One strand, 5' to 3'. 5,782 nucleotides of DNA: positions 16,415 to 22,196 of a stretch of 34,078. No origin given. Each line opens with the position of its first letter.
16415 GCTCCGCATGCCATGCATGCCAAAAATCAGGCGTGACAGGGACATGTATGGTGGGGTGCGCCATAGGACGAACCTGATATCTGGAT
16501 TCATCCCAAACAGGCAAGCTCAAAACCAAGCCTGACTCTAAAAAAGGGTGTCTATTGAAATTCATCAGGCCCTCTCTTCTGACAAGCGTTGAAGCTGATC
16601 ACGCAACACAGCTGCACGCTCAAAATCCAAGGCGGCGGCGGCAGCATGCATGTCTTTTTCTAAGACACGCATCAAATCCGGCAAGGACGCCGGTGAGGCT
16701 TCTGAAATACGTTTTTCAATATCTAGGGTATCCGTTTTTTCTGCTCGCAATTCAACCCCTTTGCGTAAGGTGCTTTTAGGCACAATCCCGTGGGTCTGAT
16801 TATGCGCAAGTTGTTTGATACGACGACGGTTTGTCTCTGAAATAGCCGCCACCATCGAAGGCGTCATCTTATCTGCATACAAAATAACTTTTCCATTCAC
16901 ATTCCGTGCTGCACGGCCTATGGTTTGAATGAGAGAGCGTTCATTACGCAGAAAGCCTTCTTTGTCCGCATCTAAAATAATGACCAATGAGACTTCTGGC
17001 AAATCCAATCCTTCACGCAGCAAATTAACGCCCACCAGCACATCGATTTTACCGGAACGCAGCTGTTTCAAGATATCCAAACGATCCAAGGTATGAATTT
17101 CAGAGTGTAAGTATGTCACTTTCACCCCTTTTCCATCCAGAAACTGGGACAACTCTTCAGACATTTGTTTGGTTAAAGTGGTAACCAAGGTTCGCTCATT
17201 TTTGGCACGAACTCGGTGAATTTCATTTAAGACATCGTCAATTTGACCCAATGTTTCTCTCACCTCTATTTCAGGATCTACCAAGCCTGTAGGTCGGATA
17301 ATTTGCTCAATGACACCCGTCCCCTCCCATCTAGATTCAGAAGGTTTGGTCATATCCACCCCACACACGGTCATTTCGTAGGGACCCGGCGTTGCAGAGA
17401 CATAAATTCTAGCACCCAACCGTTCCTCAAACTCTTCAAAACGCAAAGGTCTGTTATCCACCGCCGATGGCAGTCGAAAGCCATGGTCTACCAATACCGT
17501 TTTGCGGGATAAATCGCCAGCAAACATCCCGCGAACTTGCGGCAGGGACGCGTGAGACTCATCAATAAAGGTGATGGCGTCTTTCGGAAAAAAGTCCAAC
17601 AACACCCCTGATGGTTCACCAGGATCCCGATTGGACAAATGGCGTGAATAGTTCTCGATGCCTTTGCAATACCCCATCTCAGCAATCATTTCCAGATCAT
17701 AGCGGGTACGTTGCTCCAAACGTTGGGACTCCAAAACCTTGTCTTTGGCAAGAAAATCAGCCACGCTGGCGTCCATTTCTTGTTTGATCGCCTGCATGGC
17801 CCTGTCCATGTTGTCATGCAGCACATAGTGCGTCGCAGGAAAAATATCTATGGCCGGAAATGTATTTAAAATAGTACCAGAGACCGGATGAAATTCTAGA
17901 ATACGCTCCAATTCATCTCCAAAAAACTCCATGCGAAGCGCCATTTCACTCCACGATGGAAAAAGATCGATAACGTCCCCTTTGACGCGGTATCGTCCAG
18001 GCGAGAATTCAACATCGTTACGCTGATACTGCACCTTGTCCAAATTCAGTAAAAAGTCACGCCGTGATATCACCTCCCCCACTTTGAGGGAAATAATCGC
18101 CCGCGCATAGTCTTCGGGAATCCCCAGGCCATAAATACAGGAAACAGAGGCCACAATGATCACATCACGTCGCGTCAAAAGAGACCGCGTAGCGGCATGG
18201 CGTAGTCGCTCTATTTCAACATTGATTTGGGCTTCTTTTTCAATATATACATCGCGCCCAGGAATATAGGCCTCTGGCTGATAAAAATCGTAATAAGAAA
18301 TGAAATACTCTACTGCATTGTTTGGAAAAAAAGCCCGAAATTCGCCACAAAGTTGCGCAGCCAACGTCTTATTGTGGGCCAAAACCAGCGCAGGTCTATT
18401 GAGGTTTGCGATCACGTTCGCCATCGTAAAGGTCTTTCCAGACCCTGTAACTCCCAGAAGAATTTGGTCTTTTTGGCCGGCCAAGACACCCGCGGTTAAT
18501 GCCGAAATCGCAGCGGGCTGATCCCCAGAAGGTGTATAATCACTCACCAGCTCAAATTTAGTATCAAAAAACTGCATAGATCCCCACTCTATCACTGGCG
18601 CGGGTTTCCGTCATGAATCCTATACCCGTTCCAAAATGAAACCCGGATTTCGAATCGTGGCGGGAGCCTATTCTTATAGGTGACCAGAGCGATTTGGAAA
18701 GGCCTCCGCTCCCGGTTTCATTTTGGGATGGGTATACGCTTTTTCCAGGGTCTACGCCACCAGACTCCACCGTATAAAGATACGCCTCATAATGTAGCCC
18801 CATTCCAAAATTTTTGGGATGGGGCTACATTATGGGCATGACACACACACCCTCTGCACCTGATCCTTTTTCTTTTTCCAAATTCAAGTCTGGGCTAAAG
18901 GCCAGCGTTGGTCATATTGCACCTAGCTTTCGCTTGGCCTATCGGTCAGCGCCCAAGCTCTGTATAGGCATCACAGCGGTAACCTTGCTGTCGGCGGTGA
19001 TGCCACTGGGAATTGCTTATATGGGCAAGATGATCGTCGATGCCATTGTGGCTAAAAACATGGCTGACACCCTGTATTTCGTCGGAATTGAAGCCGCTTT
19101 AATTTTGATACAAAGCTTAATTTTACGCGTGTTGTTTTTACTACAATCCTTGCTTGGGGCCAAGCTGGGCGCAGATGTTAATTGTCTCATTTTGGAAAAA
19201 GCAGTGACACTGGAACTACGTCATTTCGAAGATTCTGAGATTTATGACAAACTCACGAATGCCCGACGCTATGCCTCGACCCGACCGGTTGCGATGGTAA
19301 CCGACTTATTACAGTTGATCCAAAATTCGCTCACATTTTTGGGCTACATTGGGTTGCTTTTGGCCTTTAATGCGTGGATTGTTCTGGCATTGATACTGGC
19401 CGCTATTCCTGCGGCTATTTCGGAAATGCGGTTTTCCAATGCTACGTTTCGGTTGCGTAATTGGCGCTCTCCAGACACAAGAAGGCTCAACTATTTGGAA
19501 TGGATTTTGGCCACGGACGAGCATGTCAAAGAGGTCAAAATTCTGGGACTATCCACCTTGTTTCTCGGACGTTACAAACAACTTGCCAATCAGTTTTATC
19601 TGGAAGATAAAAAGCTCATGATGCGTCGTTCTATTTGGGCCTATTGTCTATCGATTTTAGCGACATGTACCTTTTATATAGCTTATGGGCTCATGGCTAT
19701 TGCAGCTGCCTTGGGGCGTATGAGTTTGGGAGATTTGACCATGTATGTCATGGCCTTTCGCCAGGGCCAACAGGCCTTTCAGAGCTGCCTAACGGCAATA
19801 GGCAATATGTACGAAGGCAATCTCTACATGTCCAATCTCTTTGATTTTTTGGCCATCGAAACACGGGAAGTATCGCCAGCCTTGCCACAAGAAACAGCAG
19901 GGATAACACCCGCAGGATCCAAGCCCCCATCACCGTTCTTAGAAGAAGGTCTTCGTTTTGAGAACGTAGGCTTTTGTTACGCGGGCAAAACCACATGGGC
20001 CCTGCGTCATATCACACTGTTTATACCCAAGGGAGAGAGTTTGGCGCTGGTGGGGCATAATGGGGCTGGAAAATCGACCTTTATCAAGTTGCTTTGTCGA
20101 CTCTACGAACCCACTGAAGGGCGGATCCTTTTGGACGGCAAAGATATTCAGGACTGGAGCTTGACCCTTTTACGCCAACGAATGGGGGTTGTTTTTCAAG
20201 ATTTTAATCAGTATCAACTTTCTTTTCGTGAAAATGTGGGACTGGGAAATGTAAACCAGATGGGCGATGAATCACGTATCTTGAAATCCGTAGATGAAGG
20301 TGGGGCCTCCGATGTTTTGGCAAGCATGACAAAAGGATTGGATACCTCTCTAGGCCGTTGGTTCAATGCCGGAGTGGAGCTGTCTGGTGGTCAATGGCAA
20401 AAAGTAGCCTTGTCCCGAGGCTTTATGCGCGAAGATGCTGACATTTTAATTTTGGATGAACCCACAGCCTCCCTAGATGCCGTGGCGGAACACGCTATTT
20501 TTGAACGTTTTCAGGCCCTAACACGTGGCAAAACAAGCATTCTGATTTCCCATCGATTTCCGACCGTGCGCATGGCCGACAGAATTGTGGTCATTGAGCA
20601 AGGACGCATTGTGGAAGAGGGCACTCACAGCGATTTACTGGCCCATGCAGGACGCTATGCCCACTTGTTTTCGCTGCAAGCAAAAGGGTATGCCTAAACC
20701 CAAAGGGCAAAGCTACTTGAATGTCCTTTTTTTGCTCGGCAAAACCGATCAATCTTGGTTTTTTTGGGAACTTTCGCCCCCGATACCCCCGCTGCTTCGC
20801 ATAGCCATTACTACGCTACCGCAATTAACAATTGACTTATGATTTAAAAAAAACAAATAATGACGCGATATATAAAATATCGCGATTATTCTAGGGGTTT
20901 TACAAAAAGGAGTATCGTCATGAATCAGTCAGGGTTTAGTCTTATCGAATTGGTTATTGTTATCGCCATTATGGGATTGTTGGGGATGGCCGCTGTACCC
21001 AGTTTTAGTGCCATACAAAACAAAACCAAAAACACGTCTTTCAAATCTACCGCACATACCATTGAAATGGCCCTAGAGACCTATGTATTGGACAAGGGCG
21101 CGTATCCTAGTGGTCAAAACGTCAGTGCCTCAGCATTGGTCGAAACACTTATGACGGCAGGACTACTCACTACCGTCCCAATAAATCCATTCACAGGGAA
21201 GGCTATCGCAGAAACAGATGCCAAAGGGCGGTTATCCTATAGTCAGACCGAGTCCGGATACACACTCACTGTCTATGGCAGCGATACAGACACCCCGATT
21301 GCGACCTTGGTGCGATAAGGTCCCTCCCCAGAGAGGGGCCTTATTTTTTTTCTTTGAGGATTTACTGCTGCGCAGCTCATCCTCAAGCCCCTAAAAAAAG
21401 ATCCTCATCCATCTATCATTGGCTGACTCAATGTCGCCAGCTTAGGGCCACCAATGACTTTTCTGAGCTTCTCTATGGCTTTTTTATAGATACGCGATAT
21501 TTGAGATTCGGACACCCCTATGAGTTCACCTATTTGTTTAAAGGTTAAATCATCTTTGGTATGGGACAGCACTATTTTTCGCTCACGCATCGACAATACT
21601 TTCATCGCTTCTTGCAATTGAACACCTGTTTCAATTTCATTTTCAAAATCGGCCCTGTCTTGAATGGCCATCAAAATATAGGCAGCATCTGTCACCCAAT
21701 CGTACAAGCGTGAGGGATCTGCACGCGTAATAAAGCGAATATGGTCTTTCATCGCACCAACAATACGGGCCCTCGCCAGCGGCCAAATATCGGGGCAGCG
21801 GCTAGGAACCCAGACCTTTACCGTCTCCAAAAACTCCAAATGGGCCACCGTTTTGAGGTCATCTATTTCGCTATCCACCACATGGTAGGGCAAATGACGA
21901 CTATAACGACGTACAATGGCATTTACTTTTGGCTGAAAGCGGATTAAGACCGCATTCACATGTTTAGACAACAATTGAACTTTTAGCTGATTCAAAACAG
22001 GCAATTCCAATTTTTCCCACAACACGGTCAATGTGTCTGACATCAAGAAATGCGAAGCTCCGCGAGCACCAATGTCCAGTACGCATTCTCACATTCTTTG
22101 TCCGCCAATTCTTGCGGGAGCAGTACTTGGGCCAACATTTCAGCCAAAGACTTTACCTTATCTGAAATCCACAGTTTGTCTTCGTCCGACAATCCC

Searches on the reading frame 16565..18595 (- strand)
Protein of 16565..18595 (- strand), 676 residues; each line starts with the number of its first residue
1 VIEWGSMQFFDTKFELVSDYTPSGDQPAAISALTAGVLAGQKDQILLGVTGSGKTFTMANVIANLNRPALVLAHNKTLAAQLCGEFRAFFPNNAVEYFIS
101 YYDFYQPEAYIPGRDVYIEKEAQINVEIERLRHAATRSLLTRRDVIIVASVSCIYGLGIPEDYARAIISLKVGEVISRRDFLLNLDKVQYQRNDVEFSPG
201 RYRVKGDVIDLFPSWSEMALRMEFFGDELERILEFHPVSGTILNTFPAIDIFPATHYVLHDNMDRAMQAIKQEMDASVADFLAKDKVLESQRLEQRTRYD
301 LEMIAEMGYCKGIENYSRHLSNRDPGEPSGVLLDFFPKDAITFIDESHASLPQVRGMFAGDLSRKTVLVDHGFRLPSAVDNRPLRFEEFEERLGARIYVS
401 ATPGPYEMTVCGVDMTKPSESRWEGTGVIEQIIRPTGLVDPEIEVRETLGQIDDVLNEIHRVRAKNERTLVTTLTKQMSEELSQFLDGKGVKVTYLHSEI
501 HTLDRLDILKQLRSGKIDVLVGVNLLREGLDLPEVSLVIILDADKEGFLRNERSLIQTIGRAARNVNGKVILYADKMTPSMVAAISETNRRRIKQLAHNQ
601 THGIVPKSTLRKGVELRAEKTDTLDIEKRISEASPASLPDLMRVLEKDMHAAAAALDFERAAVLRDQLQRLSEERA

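Call 23: search_protein_families(library=pfam, proteins=[window:16565-18595:-], max_evalue=0.001)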
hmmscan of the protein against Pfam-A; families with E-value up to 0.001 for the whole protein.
window:16565-18595:- (676 aa): 6 families
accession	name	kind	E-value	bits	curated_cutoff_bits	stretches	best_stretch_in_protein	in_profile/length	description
PF17757.6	UvrB_inter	-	2e-29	102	22.9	1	168-257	1-91/91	UvrB interaction domain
PF00271.37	Helicase_C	-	5e-22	78.7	23.5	1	456-565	7-109/110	Helicase conserved C-terminal domain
PF12344.14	UvrB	-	5.3e-18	65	27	1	572-611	1-40/43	Ultra-violet resistance protein B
PF04851.21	ResIII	-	1.1e-11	45.3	22.5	1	24-147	6-130/164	Type III restriction enzyme, res subunit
PF02151.25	UVR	-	1.2e-09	38.1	21.5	1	643-673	5-35/36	UvrB/uvrC motif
PF00270.35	DEAD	-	1.2e-06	28.8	26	1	26-94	4-73/167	DEAD/DEAH box helicase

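Call 38: find_homologous_proteins(query=window:16565-18595:-, max_evalue=1e-100)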
Query window:16565-18595:- (676 aa): 8000 proteins with E <= 1e-100 among 8000 candidates; the best 120 are listed.
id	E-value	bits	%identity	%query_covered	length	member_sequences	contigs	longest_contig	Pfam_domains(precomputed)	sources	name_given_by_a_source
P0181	0.0e+0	1475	99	99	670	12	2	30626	PF00270.36,PF02151.26,PF17757.7,PF00271.38,PF27431.1,PF04851.22,PF12344.15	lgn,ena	-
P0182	0.0e+0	1342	89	99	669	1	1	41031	PF00270.36,PF02151.26,PF17757.7,PF00271.38,PF27431.1,PF04851.22,PF12344.15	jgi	-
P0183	0.0e+0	1289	86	99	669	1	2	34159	PF00270.36,PF02151.26,PF17757.7,PF00271.38,PF27431.1,PF04851.22,PF12344.15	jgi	jgi:excinuclease ABC subunit B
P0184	0.0e+0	1142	75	98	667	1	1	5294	PF02151.26,PF17757.7,PF00271.38,PF27431.1,PF04851.22,PF12344.15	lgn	-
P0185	0.0e+0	1035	88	78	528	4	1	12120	PF02151.26,PF17757.7,PF00271.38,PF27431.1,PF12344.15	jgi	jgi:excinuclease ABC subunit B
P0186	3.7e-293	992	67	98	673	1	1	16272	PF00270.36,PF02151.26,PF17757.7,PF00271.38,PF27431.1,PF04851.22,PF12344.15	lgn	-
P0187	1.9e-290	983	67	98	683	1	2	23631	PF00270.36,PF02151.26,PF17757.7,PF00271.38,PF27431.1,PF04851.22,PF12344.15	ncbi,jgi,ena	jgi:excinuclease ABC subunit B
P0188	2.0e-287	973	68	97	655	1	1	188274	PF00270.36,PF02151.26,PF17757.7,PF00271.38,PF27431.1,PF04851.22,PF12344.15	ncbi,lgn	ncbi:MAG: excinuclease ABC subunit UvrB [Candidatus Margulisiibacteriota bacterium]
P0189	2.8e-286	969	67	97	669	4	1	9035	PF00270.36,PF02151.26,PF17757.7,PF00271.38,PF27431.1,PF04851.22,PF12344.15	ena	-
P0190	6.5e-286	968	67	97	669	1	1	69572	PF00270.36,PF02151.26,PF17757.7,PF00271.38,PF27431.1,PF04851.22,PF12344.15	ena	-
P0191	7.2e-286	968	67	97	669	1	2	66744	PF00270.36,PF02151.26,PF17757.7,PF00271.38,PF27431.1,PF04851.22,PF12344.15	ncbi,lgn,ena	-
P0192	1.0e-282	958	65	97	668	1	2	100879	PF00270.36,PF02151.26,PF17757.7,PF00271.38,PF27431.1,PF04851.22,PF12344.15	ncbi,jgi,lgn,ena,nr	ncbi:excinuclease ABC subunit UvrB [bacterium]|nr:excinuclease ABC subunit UvrB [bacterium]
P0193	1.4e-282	957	66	97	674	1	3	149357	PF00270.36,PF02151.26,PF17757.7,PF00271.38,PF27431.1,PF04851.22,PF12344.15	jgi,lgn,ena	-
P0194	4.0e-282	956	64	97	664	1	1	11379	PF00270.36,PF02151.26,PF17757.7,PF00271.38,PF27431.1,PF04851.22,PF12344.15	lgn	-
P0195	9.7e-282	954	65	98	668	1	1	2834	PF00270.36,PF02151.26,PF17757.7,PF00271.38,PF27431.1,PF04851.22,PF12344.15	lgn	-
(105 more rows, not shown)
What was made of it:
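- Host lineage: the nearest named UvrB relatives are Margulisiibacteriota/Marinamargulisbacteria at 60-68% identity (call 38).
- Tried and rejected: Taxonomy was obtained through UvrB instead (call 38).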

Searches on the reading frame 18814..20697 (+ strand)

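Call 23: search_protein_families(library=pfam, proteins=[window:18814-20697:+], max_evalue=0.001)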
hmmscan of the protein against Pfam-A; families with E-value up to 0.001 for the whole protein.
window:18814-20697:+ (627 aa): 3 families
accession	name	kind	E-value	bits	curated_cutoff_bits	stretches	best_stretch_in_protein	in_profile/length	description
PF00005.33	ABC_tran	-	1.8e-30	106.7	25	1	397-552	1-137/137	ABC transporter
PF13304.12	AAA_21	-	2.6e-06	28.2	27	0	411-428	3-20/304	AAA domain, putative AbiEii toxin, Type IV TA system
PF02463.25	SMC_N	-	1.9e-05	24.6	40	1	410-596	27-213/220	RecF/RecN/SMC N terminal domain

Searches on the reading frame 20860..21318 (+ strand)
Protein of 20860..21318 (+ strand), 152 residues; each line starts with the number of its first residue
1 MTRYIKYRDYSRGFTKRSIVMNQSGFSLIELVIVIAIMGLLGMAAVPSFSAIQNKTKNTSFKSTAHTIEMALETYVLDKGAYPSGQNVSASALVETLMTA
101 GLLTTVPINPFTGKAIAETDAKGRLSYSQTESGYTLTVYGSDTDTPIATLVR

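Call 23: search_protein_families(library=pfam, proteins=[window:20860-21318:+], max_evalue=0.001)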
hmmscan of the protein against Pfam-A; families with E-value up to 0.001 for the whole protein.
window:20860-21318:+ (152 aa): 1 family
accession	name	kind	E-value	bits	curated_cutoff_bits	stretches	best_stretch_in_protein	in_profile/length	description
PF07963.17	N_methyl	-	3.9e-07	29.8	21.2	1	21-45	2-26/27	Prokaryotic N-terminal methylation motif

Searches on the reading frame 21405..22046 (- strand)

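Call 33: search_protein_families(library=pfam, proteins=[window:21405-22046:-], max_evalue=0.05)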
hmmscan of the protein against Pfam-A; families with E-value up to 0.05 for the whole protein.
window:21405-22046:- (213 aa): 9 families
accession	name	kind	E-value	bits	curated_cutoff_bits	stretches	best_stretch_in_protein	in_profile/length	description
PF04545.22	Sigma70_r4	-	2e-12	46.9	24.1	1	147-196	1-50/50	Sigma-70, region 4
PF08281.18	Sigma70_r4_2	-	2.1e-05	24.5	25.7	1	143-194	3-54/54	Sigma-70, region 4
PF13384.12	HTH_23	-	0.00038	20.6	24.6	1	152-189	3-40/50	Homeodomain-like domain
PF13613.12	HTH_Tnp_4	-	0.001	19.1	27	1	160-196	13-49/53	Helix-turn-helix of DDE superfamily endonuclease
PF13542.12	HTH_Tnp_ISL3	-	0.0024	17.7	27.4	1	155-189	17-49/51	Helix-turn-helix domain of transposase family ISL3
PF10985.13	DUF2805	-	0.0045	17.8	22.5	0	162-192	7-37/71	Protein of unknown function (DUF2805)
PF13518.12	HTH_28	-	0.022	15.3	25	0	156-191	2-37/52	Helix-turn-helix domain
PF00165.29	HTH_AraC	-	0.032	14.8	26.6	0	161-190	3-32/42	Bacterial regulatory helix-turn-helix proteins, AraC family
PF20432.4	Xre-like-HTH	-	0.045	14.5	25.8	0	166-190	23-46/63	Antitoxin Xre-like helix-turn-helix domain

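Call 74: search_protein_families(library=ncbifam, proteins=[window:21405-22046:-], max_evalue=0.01)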
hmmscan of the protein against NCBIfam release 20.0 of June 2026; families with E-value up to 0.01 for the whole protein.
window:21405-22046:- (213 aa): 40 families (the best 25 are shown)
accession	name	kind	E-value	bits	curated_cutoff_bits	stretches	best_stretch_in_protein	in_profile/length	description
NF005413.0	PRK06986.1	subfamily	3.6e-16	59.7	201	2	141-199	179-237/241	RNA polymerase sigma factor FliA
TIGR02479.1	FliA_WhiG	subfamily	1.4e-15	57.7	189.6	2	139-197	164-222/224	FliA/WhiG family RNA polymerase sigma factor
TIGR02937.1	sigma70-ECF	superfamily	3.3e-15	56.1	42.9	1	36-196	9-163/165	sigma-70 family RNA polymerase sigma factor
TIGR02980.1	SigBFG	subfamily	1.2e-13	51.3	234.35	1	121-197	149-225/227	SigB/SigF/SigG family RNA polymerase sigma factor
NF004935.0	PRK06288.1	equivalog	4.1e-13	49.6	343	1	139-198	203-262/270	RNA polymerase sigma factor WhiG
NF005809.0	PRK07670.1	equivalog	1.6e-12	47.5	326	1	141-198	193-250/255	FliA/WhiG family RNA polymerase sigma factor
TIGR02941.1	Sigma_B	equivalog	1.3e-11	44.4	315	1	127-198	182-253/255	RNA polymerase sigma factor SigB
NF006071.0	PRK08215.1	equivalog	3.1e-11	43.4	372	1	114-198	173-257/258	RNA polymerase sporulation sigma factor SigG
TIGR02885.1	spore_sigF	equivalog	2.6e-10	40.5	321.45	1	120-197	153-230/231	RNA polymerase sporulation sigma factor SigF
TIGR02850.1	spore_sigG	equivalog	8.7e-10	38.5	457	1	114-198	170-254/254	RNA polymerase sporulation sigma factor SigG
NF004572.0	PRK05911.1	equivalog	1.5e-09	37.6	378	1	139-197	194-252/257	RNA polymerase sigma factor sigma-28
NF005514.0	PRK07122.1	subfamily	3.5e-09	36.2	372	1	136-196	201-261/264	RNA polymerase sigma factor SigF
NF004052.0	PRK05572.1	subfamily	5.4e-09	35.9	311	1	111-198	161-250/252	SigF/SigG family RNA polymerase sporulation sigma factor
NF006158.0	PRK08301.1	equivalog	9.7e-08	31.7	339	1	133-198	169-237/241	RNA polymerase sporulation sigma factor SigE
NF005385.0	PRK06930.1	subfamily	2.6e-07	30.5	136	1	142-198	106-162/170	positive control sigma-like factor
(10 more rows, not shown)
